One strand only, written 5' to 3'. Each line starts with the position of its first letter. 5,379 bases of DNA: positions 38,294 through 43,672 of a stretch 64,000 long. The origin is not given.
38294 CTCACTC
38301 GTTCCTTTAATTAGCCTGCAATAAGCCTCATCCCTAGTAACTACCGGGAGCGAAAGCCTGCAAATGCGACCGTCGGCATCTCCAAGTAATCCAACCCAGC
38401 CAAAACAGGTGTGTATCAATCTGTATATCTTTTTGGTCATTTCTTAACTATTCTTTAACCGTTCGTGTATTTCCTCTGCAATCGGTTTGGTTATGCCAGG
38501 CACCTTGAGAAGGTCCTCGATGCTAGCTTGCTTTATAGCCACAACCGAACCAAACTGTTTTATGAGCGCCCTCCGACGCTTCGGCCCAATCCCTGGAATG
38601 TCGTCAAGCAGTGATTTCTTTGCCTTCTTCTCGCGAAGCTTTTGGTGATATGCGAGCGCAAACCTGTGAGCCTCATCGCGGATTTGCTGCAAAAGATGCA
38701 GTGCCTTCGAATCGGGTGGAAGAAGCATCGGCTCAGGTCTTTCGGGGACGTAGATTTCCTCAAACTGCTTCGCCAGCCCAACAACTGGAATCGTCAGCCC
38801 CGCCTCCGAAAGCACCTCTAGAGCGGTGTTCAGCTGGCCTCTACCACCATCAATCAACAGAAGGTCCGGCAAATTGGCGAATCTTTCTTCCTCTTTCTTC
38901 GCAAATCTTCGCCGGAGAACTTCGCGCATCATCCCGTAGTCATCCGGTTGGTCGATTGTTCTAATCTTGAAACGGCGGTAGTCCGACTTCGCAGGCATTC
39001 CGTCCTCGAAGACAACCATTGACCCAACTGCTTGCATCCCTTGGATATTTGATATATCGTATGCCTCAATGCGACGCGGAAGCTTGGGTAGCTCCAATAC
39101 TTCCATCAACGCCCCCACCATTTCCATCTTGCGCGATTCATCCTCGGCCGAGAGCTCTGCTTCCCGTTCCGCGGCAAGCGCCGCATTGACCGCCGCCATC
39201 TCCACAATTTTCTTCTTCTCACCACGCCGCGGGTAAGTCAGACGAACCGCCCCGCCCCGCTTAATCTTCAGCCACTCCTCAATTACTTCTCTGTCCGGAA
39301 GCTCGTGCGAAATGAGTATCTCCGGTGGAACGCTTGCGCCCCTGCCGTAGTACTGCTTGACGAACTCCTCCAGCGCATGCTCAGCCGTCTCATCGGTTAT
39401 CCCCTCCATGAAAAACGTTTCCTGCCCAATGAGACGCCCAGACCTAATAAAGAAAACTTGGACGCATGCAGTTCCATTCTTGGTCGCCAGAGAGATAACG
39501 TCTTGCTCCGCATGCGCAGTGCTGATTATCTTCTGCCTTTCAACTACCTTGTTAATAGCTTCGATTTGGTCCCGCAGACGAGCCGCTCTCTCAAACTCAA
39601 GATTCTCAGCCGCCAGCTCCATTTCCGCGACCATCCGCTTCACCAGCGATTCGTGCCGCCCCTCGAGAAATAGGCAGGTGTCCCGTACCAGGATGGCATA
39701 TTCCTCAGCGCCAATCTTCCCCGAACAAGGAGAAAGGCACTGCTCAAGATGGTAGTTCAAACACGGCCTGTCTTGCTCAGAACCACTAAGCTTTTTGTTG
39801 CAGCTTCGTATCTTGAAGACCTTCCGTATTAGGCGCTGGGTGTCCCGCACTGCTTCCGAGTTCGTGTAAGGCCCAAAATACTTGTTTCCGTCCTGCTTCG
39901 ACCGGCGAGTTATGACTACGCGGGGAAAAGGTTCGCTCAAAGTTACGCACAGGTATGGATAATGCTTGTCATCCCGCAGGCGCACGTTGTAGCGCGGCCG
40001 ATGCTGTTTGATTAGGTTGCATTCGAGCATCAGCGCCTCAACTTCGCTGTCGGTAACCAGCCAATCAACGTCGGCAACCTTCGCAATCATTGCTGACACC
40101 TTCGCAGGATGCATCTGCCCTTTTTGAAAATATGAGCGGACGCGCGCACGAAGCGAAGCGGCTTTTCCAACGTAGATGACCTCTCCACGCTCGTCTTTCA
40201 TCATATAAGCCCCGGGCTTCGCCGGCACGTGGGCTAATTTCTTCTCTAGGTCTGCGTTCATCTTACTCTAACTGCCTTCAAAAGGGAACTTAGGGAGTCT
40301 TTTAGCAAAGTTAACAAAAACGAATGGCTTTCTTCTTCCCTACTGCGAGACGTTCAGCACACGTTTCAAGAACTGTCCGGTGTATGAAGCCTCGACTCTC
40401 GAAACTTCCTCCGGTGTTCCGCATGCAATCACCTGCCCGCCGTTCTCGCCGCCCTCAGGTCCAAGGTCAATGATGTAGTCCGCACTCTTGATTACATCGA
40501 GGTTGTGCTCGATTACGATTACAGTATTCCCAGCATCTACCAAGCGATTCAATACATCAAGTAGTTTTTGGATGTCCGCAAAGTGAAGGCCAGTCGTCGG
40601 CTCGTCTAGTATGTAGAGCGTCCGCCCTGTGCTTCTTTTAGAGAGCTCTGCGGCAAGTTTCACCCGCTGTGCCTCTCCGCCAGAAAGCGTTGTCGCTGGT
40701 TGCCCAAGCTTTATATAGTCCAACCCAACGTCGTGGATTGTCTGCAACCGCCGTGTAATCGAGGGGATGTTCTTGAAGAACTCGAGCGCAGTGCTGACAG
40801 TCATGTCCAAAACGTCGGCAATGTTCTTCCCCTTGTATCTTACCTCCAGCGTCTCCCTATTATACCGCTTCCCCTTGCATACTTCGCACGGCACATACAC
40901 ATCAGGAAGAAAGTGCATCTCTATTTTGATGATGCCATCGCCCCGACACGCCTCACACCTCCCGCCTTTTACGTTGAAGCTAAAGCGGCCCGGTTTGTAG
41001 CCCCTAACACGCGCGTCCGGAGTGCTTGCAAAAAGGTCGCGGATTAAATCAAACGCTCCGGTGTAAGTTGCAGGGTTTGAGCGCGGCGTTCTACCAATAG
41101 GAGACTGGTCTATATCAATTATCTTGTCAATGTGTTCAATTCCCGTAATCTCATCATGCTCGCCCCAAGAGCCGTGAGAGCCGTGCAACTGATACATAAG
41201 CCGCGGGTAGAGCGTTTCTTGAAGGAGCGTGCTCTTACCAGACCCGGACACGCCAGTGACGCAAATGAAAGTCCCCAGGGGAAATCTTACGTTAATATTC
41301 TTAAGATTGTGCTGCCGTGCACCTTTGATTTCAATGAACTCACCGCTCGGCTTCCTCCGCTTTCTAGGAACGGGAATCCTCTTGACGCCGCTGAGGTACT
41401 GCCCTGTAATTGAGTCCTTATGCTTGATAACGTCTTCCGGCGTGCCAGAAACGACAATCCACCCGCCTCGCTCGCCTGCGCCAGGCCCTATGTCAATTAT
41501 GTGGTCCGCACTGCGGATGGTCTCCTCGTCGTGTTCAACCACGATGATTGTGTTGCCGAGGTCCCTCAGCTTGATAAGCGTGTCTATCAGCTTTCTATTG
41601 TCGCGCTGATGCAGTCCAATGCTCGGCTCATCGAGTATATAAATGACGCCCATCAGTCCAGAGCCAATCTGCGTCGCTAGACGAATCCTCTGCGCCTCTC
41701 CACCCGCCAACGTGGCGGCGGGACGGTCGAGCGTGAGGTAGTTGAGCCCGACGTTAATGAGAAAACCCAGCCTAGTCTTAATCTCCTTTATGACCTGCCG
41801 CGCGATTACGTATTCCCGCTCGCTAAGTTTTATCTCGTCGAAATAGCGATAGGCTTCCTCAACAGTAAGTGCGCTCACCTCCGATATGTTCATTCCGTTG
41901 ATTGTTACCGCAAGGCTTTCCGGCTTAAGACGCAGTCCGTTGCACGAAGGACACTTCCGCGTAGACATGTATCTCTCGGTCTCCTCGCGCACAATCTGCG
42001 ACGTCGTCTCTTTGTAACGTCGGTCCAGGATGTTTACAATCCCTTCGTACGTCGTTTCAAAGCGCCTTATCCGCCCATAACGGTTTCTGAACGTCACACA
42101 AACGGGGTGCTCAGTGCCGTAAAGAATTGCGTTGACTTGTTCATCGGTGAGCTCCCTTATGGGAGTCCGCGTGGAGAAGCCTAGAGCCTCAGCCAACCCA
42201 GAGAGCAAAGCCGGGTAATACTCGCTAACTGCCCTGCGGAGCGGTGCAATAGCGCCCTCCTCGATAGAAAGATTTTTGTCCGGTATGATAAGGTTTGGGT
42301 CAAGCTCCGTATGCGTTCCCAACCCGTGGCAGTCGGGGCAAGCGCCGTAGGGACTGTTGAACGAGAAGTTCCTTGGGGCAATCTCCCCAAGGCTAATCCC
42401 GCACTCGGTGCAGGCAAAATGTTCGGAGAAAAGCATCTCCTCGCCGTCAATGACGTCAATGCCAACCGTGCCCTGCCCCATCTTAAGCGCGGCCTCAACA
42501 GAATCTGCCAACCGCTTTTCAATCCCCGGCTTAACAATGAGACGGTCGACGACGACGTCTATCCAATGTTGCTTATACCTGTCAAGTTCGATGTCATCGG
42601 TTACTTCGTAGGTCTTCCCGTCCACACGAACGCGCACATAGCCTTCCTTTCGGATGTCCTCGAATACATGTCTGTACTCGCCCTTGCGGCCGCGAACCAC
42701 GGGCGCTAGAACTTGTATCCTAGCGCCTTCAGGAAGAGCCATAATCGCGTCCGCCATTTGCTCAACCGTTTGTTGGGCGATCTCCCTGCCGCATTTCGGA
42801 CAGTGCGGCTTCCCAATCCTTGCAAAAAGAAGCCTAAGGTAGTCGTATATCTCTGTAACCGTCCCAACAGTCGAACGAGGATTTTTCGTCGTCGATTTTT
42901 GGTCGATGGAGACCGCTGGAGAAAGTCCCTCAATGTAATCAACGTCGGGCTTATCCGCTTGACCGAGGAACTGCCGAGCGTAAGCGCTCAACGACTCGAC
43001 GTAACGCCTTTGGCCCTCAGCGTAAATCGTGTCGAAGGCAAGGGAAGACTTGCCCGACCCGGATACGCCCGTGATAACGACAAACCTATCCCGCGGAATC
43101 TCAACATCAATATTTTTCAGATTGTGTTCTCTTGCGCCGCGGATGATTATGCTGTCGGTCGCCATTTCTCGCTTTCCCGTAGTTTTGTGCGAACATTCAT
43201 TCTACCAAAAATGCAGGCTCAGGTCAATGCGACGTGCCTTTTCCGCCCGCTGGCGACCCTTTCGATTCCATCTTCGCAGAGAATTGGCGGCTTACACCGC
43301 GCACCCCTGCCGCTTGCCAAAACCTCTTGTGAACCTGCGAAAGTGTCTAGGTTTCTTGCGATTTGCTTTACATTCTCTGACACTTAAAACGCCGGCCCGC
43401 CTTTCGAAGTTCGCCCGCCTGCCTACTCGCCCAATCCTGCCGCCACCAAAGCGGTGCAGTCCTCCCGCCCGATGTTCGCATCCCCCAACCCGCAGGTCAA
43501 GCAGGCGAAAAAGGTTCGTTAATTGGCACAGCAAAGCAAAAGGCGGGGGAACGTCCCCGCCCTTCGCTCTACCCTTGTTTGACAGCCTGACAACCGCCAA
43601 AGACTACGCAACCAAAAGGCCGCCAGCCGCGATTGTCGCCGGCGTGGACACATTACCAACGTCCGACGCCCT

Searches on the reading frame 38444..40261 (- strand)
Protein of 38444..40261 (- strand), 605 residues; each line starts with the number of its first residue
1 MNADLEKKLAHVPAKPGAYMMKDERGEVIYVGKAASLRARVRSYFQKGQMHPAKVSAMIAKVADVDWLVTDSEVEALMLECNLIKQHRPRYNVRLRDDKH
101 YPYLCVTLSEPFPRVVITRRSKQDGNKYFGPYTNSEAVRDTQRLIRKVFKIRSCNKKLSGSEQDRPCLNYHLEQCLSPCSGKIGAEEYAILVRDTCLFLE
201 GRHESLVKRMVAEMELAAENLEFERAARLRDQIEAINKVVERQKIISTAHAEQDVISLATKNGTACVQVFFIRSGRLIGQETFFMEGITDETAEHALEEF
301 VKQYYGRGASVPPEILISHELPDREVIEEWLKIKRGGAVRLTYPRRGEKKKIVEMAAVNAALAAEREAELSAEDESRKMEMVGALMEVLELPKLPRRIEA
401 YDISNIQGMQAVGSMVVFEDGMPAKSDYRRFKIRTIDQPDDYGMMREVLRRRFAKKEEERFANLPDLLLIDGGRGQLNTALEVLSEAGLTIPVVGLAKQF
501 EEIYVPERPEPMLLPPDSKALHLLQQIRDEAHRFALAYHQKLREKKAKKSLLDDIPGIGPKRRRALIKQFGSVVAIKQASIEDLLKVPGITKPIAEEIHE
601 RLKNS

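Call 8: search_protein_families(library=pfam, proteins=[window:38444-40261:-], max_evalue=0.01)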
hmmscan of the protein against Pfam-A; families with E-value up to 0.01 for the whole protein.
window:38444-40261:- (605 aa): 9 families
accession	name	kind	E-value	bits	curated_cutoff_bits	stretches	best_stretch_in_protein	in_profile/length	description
PF08459.17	UvrC_RNaseH_dom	-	1.9e-59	200.5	22.3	1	387-535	2-158/159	UvrC RNAse H endonuclease domain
PF22920.2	UvrC_RNaseH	-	2e-39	134.6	24.3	1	253-366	2-115/116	UvrC Ribonuclease H-like domain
PF14520.12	HHH_5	-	1.2e-13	51.8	27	1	551-603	3-56/57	Helix-hairpin-helix domain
PF02151.25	UVR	-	2.9e-10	40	21.5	1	204-238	1-35/36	UvrB/uvrC motif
PF12826.13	HHH_2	-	1.6e-08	35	27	1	555-603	8-56/64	Helix-hairpin-helix motif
PF00633.29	HHH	-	2.5e-08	33.8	24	1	573-600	2-29/30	Helix-hairpin-helix motif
PF01541.30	GIY-YIG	-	2.1e-07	31.6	22.6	1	16-92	2-78/78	GIY-YIG catalytic domain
PF24348.1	DUF7508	-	0.0006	20.4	26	0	7-88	13-77/79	Domain of unknown function (DUF7508)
PF12836.13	HHH_3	-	0.00062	20.3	27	0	573-600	5-32/65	Helix-hairpin-helix motif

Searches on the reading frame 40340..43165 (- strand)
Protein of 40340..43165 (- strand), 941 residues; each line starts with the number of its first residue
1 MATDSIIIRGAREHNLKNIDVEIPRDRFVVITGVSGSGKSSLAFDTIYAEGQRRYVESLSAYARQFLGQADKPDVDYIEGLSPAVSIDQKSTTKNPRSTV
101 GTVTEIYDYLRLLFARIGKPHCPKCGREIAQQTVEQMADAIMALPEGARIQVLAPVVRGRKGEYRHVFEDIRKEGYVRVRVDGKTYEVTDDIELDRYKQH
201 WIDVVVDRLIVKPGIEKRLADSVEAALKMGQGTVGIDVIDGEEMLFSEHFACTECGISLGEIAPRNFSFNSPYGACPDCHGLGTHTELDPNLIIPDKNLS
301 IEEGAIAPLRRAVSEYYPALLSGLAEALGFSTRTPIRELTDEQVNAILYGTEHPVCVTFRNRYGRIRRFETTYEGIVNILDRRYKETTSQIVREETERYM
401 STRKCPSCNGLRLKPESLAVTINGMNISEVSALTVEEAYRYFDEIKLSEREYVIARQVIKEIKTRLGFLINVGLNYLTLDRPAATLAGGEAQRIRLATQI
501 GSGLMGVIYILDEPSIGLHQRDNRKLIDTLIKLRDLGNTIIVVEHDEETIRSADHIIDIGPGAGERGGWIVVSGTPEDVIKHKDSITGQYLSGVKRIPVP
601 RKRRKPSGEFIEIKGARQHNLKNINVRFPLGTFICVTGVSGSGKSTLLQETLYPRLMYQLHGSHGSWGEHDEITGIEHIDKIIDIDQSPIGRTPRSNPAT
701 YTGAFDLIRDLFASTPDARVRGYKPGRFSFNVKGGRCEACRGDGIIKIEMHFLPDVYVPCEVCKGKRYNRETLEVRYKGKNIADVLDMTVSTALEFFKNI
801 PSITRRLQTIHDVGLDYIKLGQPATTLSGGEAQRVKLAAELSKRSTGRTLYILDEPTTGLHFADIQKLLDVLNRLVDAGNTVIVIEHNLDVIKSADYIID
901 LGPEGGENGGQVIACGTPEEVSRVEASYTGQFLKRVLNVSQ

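Call 8: search_protein_families(library=pfam, proteins=[window:40340-43165:-], max_evalue=0.01)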
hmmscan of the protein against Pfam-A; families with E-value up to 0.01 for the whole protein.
window:40340-43165:- (941 aa): 28 families (the best 25 are shown)
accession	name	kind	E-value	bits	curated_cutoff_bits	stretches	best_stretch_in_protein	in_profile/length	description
PF17760.6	UvrA_inter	-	5.3e-41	139.3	23.3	1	132-238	1-107/109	UvrA interaction domain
PF17755.6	UvrA_DNA-bind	-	2e-36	125.1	23.2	1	289-398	1-110/110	UvrA DNA-binding domain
PF00005.33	ABC_tran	-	7.6e-20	72.3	25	2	807-858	89-137/137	ABC transporter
PF02463.25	SMC_N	-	3.5e-11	43.4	40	0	826-900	136-210/220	RecF/RecN/SMC N terminal domain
PF13191.12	AAA_16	-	1.8e-08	35.5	32.6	1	22-81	20-85/167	AAA ATPase domain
PF20703.3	nSTAND1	-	2.2e-08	34.6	27.1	1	12-43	19-50/379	Novel STAND NTPase 1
PF13555.12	AAA_29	-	1.7e-07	31.3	27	0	632-648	23-39/61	P-loop containing region of AAA domain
PF13304.12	AAA_21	-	4.4e-07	30.7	27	1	822-884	233-295/304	AAA domain, putative AbiEii toxin, Type IV TA system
PF13476.12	AAA_23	-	9.1e-06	26.9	27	0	611-649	2-37/201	AAA domain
PF13401.12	AAA_22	-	2.4e-05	25.1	27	0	632-651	6-25/130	AAA domain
PF13238.12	AAA_18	-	5.7e-05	24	29.4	0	634-650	1-17/128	AAA domain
PF25199.1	nSTAND_NTPase5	-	6.7e-05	23.2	34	0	632-685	42-93/145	Novel STAND NTPase 5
PF01443.25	Viral_helicase1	-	0.00012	22.4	21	0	634-653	1-20/228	Viral superfamily 1 RNA helicase core domain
PF03193.22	RsgA_GTPase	-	0.0002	21.6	30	0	9-43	90-123/174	RsgA GTPase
PF06745.19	ATPase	-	0.00022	21.1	26.6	0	23-48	16-41/231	KaiC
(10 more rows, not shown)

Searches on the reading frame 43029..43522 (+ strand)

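Call 8: search_protein_families(library=pfam, proteins=[window:43029-43522:+], max_evalue=0.01)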
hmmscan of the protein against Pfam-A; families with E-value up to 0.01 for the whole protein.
window:43029-43522:+ (164 aa): 1 family
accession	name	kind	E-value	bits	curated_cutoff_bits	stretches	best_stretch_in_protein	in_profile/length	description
PF13923.12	zf-C3HC4_2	-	0.0074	16.5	27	0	51-69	15-33/40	Zinc finger, C3HC4 type (RING finger)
